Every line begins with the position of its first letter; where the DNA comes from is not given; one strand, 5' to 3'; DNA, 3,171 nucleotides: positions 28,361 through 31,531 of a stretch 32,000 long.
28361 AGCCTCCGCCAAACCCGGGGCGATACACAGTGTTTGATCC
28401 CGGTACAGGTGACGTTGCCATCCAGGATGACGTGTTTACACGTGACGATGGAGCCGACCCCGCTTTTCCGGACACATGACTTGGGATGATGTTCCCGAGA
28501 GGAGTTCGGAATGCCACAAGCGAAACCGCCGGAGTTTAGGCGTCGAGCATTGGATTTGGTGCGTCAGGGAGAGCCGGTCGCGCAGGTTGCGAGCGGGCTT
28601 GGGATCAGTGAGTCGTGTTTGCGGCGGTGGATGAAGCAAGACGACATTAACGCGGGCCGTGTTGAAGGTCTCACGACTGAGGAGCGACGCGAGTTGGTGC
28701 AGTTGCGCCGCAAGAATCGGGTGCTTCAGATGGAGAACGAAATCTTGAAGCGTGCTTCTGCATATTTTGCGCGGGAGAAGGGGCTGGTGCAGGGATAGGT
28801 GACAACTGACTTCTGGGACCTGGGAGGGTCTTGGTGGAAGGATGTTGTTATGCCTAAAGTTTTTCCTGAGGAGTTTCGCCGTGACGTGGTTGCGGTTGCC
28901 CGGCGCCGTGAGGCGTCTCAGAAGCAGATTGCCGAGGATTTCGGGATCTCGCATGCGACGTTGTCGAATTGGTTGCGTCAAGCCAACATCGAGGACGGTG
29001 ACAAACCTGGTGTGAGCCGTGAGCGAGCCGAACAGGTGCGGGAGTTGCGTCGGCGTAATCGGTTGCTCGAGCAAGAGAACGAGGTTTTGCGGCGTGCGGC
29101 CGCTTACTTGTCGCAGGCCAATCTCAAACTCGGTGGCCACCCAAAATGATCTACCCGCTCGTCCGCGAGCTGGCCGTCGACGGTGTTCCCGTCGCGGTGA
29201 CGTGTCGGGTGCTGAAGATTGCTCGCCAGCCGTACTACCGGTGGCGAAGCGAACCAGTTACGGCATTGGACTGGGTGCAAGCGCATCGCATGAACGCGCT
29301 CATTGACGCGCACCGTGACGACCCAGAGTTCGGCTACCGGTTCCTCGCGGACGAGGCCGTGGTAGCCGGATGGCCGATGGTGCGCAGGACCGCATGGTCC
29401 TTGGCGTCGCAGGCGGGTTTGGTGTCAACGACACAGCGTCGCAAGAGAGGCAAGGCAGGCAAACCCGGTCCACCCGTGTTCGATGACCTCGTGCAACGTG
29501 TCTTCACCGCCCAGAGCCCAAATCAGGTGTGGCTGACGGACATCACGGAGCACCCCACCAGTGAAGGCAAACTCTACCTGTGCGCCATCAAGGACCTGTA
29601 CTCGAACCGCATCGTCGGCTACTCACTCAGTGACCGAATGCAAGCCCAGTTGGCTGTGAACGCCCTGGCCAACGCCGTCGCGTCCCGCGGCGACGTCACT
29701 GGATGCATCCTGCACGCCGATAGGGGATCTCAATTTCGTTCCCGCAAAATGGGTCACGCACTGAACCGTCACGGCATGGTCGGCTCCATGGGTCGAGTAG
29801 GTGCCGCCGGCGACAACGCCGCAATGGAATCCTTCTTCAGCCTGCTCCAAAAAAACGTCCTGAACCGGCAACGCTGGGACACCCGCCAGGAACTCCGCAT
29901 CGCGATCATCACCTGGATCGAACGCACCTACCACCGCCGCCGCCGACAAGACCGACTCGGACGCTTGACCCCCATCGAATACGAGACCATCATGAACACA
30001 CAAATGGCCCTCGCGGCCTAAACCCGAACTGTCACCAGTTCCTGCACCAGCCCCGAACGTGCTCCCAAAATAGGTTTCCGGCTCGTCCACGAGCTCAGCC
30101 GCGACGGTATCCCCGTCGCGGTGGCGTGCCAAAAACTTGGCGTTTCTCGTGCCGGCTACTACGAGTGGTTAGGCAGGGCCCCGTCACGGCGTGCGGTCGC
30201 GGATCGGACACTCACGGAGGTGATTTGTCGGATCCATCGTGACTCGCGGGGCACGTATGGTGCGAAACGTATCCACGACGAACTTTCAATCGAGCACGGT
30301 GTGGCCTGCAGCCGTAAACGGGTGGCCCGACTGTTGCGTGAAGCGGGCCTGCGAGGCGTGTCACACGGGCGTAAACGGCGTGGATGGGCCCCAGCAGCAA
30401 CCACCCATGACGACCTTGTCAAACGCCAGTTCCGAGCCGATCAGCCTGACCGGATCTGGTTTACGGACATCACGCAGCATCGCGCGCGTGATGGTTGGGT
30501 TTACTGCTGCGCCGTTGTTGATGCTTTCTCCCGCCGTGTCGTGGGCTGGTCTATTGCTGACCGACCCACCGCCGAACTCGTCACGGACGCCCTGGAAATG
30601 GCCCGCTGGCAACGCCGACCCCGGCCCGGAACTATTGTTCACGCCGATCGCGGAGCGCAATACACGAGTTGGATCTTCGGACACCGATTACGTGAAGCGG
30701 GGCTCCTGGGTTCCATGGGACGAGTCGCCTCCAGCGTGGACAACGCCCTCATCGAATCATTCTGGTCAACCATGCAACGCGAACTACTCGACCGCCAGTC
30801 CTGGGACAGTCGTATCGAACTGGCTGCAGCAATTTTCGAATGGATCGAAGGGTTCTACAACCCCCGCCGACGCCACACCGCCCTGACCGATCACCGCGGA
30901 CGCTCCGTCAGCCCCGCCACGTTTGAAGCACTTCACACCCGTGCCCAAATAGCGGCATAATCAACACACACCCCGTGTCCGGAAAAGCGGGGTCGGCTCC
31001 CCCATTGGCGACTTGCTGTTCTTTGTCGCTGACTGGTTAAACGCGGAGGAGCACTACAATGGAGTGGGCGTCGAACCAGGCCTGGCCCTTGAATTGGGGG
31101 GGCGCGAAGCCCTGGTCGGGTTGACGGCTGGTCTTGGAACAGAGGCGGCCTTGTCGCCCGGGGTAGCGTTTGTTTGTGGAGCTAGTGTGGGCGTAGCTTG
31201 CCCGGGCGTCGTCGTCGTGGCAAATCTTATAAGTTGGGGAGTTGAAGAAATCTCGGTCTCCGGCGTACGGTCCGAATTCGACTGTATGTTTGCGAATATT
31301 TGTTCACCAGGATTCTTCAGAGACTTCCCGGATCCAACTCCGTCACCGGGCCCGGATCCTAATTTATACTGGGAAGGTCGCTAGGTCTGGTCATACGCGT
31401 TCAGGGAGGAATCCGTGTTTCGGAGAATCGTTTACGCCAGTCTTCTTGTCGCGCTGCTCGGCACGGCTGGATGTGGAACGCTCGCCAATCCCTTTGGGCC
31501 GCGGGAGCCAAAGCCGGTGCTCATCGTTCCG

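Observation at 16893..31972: Array of silent orphan rhs 3' fragments carrying at least four different toxin tips, each with its own small downstream ORF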

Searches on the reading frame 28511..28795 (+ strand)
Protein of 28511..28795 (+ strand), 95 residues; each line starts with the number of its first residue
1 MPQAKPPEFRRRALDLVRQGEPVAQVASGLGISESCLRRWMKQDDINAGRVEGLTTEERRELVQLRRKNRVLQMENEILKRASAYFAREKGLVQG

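Call 60: search_protein_families(library=pfam, max_evalue=0.001, proteins=[window:28511-28795:+])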
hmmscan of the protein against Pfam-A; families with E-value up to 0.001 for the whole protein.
window:28511-28795:+ (95 aa): 5 families
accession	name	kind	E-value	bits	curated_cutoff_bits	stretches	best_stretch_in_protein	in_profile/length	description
PF01527.26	HTH_Tnp_1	-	1.7e-09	38.2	24.1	1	6-76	8-74/75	Transposase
PF13384.12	HTH_23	-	1e-06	28.8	24.6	1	10-43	7-40/50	Homeodomain-like domain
PF13518.12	HTH_28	-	2.4e-06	27.9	25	1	9-43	1-35/52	Helix-turn-helix domain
PF13551.12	HTH_29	-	0.00023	21.6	28.1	1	10-59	1-48/64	Winged helix-turn helix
PF12728.13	HTH_17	-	0.00074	20.2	27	0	23-51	4-32/51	Helix-turn-helix domain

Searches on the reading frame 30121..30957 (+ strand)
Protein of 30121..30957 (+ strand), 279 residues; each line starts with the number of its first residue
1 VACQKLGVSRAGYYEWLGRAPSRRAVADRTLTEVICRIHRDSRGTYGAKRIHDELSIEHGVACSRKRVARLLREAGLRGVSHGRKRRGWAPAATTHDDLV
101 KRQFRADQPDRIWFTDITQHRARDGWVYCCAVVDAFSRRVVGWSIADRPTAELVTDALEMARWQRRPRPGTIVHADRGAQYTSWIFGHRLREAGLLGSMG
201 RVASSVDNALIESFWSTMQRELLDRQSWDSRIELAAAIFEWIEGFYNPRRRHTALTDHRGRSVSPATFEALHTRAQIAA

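Call 60: search_protein_families(library=pfam, max_evalue=0.001, proteins=[window:30121-30957:+])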
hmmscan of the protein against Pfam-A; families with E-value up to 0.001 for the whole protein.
window:30121-30957:+ (279 aa): 4 families
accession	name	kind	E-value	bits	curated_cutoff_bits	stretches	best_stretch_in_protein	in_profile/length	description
PF00665.32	rve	-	8e-23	81.1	32.6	1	107-204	2-101/102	Integrase core domain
PF13276.12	HTH_21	-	1.9e-17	63.7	28.1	1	28-85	3-60/60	HTH-like domain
PF13683.12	rve_3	-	7e-10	39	26.5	1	198-256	6-63/67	Integrase core domain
PF13333.12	rve_2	-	1.8e-06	28.4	22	1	212-269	1-52/56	Integrase core domain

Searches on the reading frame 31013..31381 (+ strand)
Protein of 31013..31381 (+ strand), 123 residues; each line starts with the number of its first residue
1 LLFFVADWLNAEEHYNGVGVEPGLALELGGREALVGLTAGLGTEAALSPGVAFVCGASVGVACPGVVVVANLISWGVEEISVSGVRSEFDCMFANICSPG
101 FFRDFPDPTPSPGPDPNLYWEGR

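Call 10: search_protein_families(library=pfam, max_evalue=0.01, proteins=[window:31013-31381:+])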
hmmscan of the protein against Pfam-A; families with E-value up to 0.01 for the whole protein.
window:31013-31381:+ (123 aa): 0 families

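Call 11: search_protein_families(library=ncbifam, max_evalue=0.01, proteins=[window:31013-31381:+])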
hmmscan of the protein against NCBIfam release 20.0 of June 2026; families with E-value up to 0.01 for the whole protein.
window:31013-31381:+ (123 aa): 0 families

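Call 13: search_protein_families(library=pfam, max_evalue=1, proteins=[window:31013-31381:+])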
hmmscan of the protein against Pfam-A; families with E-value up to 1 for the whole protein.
window:31013-31381:+ (123 aa): 0 families
